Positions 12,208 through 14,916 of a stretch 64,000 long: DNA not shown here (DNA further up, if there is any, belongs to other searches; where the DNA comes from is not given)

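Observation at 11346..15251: hcrCAB-ordered Mo-hydroxylase whose FAD subunit carries a four-Cys loop insertion (4-hydroxybenzoyl-CoA reductase signature)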

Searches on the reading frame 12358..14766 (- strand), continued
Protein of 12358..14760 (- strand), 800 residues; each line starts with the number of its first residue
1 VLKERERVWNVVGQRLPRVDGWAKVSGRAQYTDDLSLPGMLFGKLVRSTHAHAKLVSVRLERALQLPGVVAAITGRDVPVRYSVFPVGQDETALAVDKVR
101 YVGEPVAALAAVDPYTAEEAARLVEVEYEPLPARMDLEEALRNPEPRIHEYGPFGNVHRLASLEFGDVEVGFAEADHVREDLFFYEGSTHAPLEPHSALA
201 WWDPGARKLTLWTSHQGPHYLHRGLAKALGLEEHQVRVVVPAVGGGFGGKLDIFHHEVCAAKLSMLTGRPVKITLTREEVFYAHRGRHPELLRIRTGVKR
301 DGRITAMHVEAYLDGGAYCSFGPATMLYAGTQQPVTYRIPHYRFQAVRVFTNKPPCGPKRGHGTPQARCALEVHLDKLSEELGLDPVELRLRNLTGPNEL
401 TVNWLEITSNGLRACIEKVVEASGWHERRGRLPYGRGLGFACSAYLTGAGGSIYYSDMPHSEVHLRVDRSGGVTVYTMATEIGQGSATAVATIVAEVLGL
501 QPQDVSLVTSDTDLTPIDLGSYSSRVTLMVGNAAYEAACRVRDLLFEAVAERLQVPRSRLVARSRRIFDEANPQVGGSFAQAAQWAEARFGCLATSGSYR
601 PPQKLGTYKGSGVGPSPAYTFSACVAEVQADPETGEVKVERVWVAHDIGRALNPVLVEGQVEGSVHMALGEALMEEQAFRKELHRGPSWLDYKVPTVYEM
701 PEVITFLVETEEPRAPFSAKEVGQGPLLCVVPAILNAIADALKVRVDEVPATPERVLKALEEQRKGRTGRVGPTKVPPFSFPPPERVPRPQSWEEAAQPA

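Call 26: find_homologous_proteins(query=window:12358-14760:-, max_evalue=1e-30)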
Query window:12358-14760:- (800 aa): 8000 proteins with E <= 1e-30 among 8000 candidates; the best 120 are listed.
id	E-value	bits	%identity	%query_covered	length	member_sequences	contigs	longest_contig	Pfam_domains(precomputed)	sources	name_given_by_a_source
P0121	0.0e+0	1693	92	100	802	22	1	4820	PF02738.24,PF20256.4,PF01315.28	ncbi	-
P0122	0.0e+0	1658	90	99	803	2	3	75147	PF02738.24,PF20256.4,PF01315.28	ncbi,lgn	-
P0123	0.0e+0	1648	89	100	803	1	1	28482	PF02738.24,PF20256.4,PF01315.28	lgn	-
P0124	0.0e+0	1646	89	100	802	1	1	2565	PF02738.24,PF20256.4,PF01315.28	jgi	jgi:4-hydroxybenzoyl-CoA reductase subunit alpha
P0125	0.0e+0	1646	88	100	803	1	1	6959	PF02738.24,PF20256.4,PF01315.28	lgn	-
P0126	0.0e+0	1645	89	100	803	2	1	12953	PF02738.24,PF20256.4,PF01315.28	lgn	-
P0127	0.0e+0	1644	89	100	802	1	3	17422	PF02738.24,PF20256.4,PF01315.28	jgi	jgi:4-hydroxybenzoyl-CoA reductase alpha subunit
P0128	0.0e+0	1644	89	100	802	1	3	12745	PF02738.24,PF20256.4,PF01315.28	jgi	jgi:4-hydroxybenzoyl-CoA reductase subunit alpha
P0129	0.0e+0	1644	89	100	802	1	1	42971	PF02738.24,PF20256.4,PF01315.28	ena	-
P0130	0.0e+0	1644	88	100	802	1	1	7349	PF02738.24,PF20256.4,PF01315.28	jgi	jgi:4-hydroxybenzoyl-CoA reductase subunit alpha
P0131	0.0e+0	1644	88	100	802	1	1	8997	PF02738.24,PF20256.4,PF01315.28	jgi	jgi:4-hydroxybenzoyl-CoA reductase subunit alpha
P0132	0.0e+0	1643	88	100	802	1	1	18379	PF02738.24,PF20256.4,PF01315.28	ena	-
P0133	0.0e+0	1643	88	100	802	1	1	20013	PF02738.24,PF20256.4,PF01315.28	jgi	jgi:4-hydroxybenzoyl-CoA reductase subunit alpha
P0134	0.0e+0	1643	88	100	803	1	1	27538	PF02738.24,PF20256.4,PF01315.28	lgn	-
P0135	0.0e+0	1642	88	100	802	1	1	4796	PF02738.24,PF20256.4,PF01315.28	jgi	jgi:4-hydroxybenzoyl-CoA reductase subunit alpha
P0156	0.0e+0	1321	73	98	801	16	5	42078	PF02738.24,PF20256.4,PF01315.28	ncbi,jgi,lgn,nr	ncbi:4-hydroxybenzoyl-CoA reductase subunit alpha [bacterium HR24]|jgi:4-hydroxybenzoyl-CoA reductas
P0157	0.0e+0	1229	66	99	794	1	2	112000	PF02738.24,PF20256.4,PF01315.28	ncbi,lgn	-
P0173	0.0e+0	1142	64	98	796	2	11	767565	PF02738.24,PF20256.4,PF01315.28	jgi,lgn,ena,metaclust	jgi:4-hydroxybenzoyl-CoA reductase alpha subunit|metaclust:\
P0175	0.0e+0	1141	63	98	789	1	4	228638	PF02738.24,PF20256.4,PF01315.28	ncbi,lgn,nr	ncbi:MAG: xanthine dehydrogenase family protein molybdopterin-binding subunit [Candidatus Bipolarica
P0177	0.0e+0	1139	63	98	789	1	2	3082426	PF02738.24,PF20256.4,PF01315.28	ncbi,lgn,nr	ncbi:MAG: molybdopterin-dependent oxidoreductase [Blastocatellia bacterium]|nr:molybdopterin-depende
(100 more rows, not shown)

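Call 29: find_encoding_contigs(protein=P0177, flank=10000, max_places=1)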
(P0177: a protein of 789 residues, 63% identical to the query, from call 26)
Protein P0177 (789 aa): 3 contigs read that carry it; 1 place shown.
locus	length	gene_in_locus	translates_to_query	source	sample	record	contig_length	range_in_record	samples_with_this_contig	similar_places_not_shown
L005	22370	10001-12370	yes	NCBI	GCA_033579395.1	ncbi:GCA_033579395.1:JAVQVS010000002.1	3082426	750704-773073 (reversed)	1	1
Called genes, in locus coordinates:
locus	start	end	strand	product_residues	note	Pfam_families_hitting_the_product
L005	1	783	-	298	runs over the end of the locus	PF03446:NAD_binding_2, PF03807:F420_oxidored (weak), PF14833:NAD_binding_11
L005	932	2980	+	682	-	PF00069:Pkinase, PF01636:APH (faint), PF07714:PK_Tyr_Ser-Thr, PF03109:ABC1 (weak), PF00514:Arm (faint), PF02985:HEAT (faint), PF03130:HEAT_PBS (faint), PF13646:HEAT_2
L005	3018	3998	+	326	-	PF00480:ROK, PF01869:BcrAD_BadFG (faint)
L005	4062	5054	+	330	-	PF01113:DapB_N, PF03435:Sacchrp_dh_NADP (weak), PF19328:DAP_DH_C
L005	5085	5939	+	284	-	PF01063:Aminotran_4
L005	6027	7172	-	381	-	PF02625:XdhC_CoxI, PF13478:XdhC_C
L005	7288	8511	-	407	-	PF05977:MFS_3, PF07690:MFS_1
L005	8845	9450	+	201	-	PF00440:TetR_N, PF17932:TetR_C_24, PF17935:TetR_C_27 (weak)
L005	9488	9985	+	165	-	PF00111:Fer2, PF01799:Fer2_2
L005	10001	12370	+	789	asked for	PF01315:Ald_Xan_dh_C, PF02738:MoCoBD_1, PF20256:MoCoBD_2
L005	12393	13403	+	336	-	PF00941:FAD_binding_5, PF03450:CO_deh_flav_C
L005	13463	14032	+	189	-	-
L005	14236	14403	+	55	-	-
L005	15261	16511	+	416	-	PF01546:Peptidase_M20, PF07687:M20_dimer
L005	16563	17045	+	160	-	-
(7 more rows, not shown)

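Call 30: find_encoding_contigs(protein=P0173, flank=10000, max_places=1)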
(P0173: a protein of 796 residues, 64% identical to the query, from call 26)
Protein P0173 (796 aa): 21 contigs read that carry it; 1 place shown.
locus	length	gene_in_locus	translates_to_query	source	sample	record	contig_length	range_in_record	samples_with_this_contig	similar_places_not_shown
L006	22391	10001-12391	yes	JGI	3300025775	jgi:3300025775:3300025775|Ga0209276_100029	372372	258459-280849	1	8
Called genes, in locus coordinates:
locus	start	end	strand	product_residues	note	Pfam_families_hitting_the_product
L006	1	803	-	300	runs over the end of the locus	PF03446:NAD_binding_2, PF03807:F420_oxidored (weak), PF14833:NAD_binding_11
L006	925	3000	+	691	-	PF00069:Pkinase, PF01636:APH (faint), PF03109:ABC1 (faint), PF07714:PK_Tyr_Ser-Thr, PF02985:HEAT (faint), PF13646:HEAT_2, PF00514:Arm (faint), PF13646:HEAT_2, +1 more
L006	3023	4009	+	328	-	PF00480:ROK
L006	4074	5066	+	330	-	PF01113:DapB_N, PF19328:DAP_DH_C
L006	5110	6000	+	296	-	PF01063:Aminotran_4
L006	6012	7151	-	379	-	PF02625:XdhC_CoxI, PF13478:XdhC_C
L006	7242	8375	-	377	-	PF07690:MFS_1, PF05977:MFS_3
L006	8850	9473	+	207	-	PF00440:TetR_N, PF17932:TetR_C_24, PF17935:TetR_C_27 (weak)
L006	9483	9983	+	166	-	PF00111:Fer2, PF01799:Fer2_2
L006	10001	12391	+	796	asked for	PF01315:Ald_Xan_dh_C, PF02738:MoCoBD_1, PF20256:MoCoBD_2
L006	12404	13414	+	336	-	PF00941:FAD_binding_5, PF03450:CO_deh_flav_C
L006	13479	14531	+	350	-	-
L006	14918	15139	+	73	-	-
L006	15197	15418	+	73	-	-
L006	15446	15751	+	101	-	-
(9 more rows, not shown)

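Call 35: find_encoding_contigs(protein=P0156, flank=10000, max_places=1)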
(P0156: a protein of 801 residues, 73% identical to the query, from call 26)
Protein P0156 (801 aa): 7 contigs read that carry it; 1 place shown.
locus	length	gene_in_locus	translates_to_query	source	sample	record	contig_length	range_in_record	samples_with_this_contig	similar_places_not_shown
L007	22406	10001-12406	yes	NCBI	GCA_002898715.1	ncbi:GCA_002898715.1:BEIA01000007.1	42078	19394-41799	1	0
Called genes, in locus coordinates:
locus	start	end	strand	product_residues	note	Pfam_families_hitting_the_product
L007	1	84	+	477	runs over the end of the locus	PF13347:MFS_2, PF07690:MFS_1 (weak), PF13347:MFS_2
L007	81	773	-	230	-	-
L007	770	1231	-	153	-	PF02502:LacAB_rpiB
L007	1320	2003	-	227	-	PF10105:DUF2344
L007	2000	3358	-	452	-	PF01595:CNNM, PF00571:CBS, PF03471:CorC_HlyC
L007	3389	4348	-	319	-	PF03308:MeaB, PF25199:nSTAND_NTPase5 (weak), PF00009:GTP_EFTU (faint), PF02492:cobW (faint), PF03029:ATP_bind_1 (faint)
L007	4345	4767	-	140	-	PF02310:B12-binding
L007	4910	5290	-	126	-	PF00903:Glyoxalase (weak), PF13669:Glyoxalase_4 (weak)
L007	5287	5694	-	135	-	PF00903:Glyoxalase, PF13468:Glyoxalase_3, PF13669:Glyoxalase_4, PF18029:Glyoxalase_6 (weak)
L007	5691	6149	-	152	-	PF08020:DUF1706, PF11716:MDMPI_N, PF12867:DinB_2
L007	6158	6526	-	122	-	-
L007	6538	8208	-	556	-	PF01642:MM_CoA_mutase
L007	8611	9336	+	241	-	PF00175:NAD_binding_1 (weak)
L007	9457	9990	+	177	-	PF00111:Fer2, PF13085:Fer2_3 (weak), PF01799:Fer2_2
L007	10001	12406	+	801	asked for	PF01315:Ald_Xan_dh_C, PF02738:MoCoBD_1, PF20256:MoCoBD_2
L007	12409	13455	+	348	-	PF00941:FAD_binding_5, PF03450:CO_deh_flav_C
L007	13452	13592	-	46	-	PF23451:Zn_ribbon_PaaD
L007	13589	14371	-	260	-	PF05138:PaaA_PaaC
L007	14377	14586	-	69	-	-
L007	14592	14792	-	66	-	-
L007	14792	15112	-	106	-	PF01883:FeS_assembly_P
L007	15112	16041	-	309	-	PF05138:PaaA_PaaC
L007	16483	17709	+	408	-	PF13433:Peripla_BP_5, PF13458:Peripla_BP_6, PF01094:ANF_receptor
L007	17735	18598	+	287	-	PF02653:BPD_transp_2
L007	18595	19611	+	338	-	PF02653:BPD_transp_2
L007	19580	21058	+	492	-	PF13555:AAA_29 (faint), PF00005:ABC_tran, PF02463:SMC_N (faint), PF05729:NACHT (faint), PF25199:nSTAND_NTPase5 (faint), PF13304:AAA_21 (faint), PF13401:AAA_22 (faint), PF00005:ABC_tran, +1 more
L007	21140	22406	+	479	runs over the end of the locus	PF00171:Aldedh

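Call 36: find_encoding_contigs(protein=P0157, flank=10000, max_places=1)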
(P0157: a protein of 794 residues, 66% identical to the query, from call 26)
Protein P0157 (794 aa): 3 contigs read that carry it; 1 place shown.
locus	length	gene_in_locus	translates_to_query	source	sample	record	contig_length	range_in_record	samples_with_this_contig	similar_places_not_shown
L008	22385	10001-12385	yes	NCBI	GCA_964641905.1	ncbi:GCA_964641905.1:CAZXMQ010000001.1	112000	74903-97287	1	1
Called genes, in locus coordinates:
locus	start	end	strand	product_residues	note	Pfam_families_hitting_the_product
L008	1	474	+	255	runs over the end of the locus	-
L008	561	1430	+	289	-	PF00753:Lactamase_B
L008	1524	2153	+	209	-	PF00081:Sod_Fe_N, PF02777:Sod_Fe_C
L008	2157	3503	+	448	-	PF02812:ELFV_dehydrog_N, PF00208:ELFV_dehydrog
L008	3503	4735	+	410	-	PF01676:Metalloenzyme, PF10143:PhosphMutase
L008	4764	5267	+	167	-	PF00210:Ferritin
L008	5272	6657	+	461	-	PF03972:MmgE_PrpD_N, PF19305:MmgE_PrpD_C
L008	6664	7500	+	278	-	PF02679:ComA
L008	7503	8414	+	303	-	PF01073:3Beta_HSD (faint), PF01370:Epimerase, PF13460:NAD_binding_10, PF16363:GDP_Man_Dehyd (faint), PF08338:DUF1731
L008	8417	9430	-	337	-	PF00899:ThiF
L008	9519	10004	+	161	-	PF00111:Fer2, PF13085:Fer2_3 (weak), PF01799:Fer2_2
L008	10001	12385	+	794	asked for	PF01315:Ald_Xan_dh_C, PF02738:MoCoBD_1, PF20256:MoCoBD_2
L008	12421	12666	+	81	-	PF15919:HicB_lk_antitox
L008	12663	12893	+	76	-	PF07927:HicA_toxin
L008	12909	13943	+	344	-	PF00941:FAD_binding_5, PF03450:CO_deh_flav_C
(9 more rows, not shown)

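Call 37: find_encoding_contigs(protein=P0175, flank=10000, max_places=1)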
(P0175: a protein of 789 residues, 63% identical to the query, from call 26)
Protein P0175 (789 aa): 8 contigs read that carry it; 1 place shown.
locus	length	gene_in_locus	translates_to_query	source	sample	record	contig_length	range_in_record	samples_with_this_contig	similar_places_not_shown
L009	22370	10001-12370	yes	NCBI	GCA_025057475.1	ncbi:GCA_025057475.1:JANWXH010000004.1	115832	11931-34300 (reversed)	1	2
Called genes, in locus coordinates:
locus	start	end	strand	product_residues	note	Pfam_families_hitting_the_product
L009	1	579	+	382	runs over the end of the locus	PF12849:PBP_like_2, PF12727:PBP_like (weak)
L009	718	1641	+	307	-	PF00528:BPD_transp_1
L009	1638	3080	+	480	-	PF00595:PDZ (faint), PF13180:PDZ_2 (faint), PF17820:PDZ_6 (weak), PF00528:BPD_transp_1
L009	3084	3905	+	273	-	PF00005:ABC_tran, PF02463:SMC_N (faint), PF13401:AAA_22 (weak), PF13304:AAA_21 (weak)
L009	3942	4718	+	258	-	PF13174:TPR_6 (faint), PF13428:TPR_14 (faint), PF07719:TPR_2 (faint)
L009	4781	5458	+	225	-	PF01895:PhoU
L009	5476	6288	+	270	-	PF00565:SNase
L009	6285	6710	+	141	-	PF01451:LMWPc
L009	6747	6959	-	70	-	PF23451:Zn_ribbon_PaaD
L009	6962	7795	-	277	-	PF05138:PaaA_PaaC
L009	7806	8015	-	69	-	PF06243:PaaB (weak)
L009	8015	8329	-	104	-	PF01883:FeS_assembly_P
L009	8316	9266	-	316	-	PF05138:PaaA_PaaC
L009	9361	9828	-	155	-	-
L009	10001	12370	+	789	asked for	PF01315:Ald_Xan_dh_C, PF02738:MoCoBD_1, PF20256:MoCoBD_2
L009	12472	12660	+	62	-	PF00830:Ribosomal_L28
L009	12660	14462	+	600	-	PF00009:GTP_EFTU, PF03144:GTP_EFTU_D2, PF00679:EFG_C, PF06421:LepA_C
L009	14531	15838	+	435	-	PF02040:ArsB, PF03600:CitMHS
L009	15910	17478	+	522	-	PF00501:AMP-binding, PF13193:AMP-binding_C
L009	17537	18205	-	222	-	PF13229:Beta_helix (weak)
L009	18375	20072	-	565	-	PF01433:Peptidase_M1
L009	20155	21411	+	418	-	PF00483:NTP_transferase, PF12804:NTP_transf_3, PF25084:LbH_EIF2B, PF25087:GMPPB_C, PF00132:Hexapep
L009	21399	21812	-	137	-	PF04238:DUF420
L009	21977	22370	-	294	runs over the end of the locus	PF01040:UbiA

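Call 38: search_protein_representatives(protein=window:12358-14760:-)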
Query: 800 residues. Proteins with E-value up to 0.001 (for the whole library): 57044; up to 1e-10: 25533; up to 1e-30: 6400. The best 150 are listed.
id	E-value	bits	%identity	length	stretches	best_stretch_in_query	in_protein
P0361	0.0e+00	1038.7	59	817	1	3-791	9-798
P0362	4.0e-266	901.9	53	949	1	10-766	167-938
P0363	5.8e-240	815.4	52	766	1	15-765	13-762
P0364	7.7e-232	788.5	50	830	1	6-785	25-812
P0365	1.2e-219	748.1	48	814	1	3-766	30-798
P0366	2.6e-219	747.1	50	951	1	3-765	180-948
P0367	4.2e-208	710.0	56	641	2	10-335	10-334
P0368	2.2e-207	707.6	45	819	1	8-761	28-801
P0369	6.0e-204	696.3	47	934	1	11-762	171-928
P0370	1.3e-199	681.9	51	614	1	174-767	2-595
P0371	2.3e-196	671.2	44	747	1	23-766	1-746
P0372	9.3e-196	669.2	46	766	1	9-765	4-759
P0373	3.7e-188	644.0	46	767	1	5-760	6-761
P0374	4.1e-188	643.9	55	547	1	266-788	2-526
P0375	1.2e-187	642.4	44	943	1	10-768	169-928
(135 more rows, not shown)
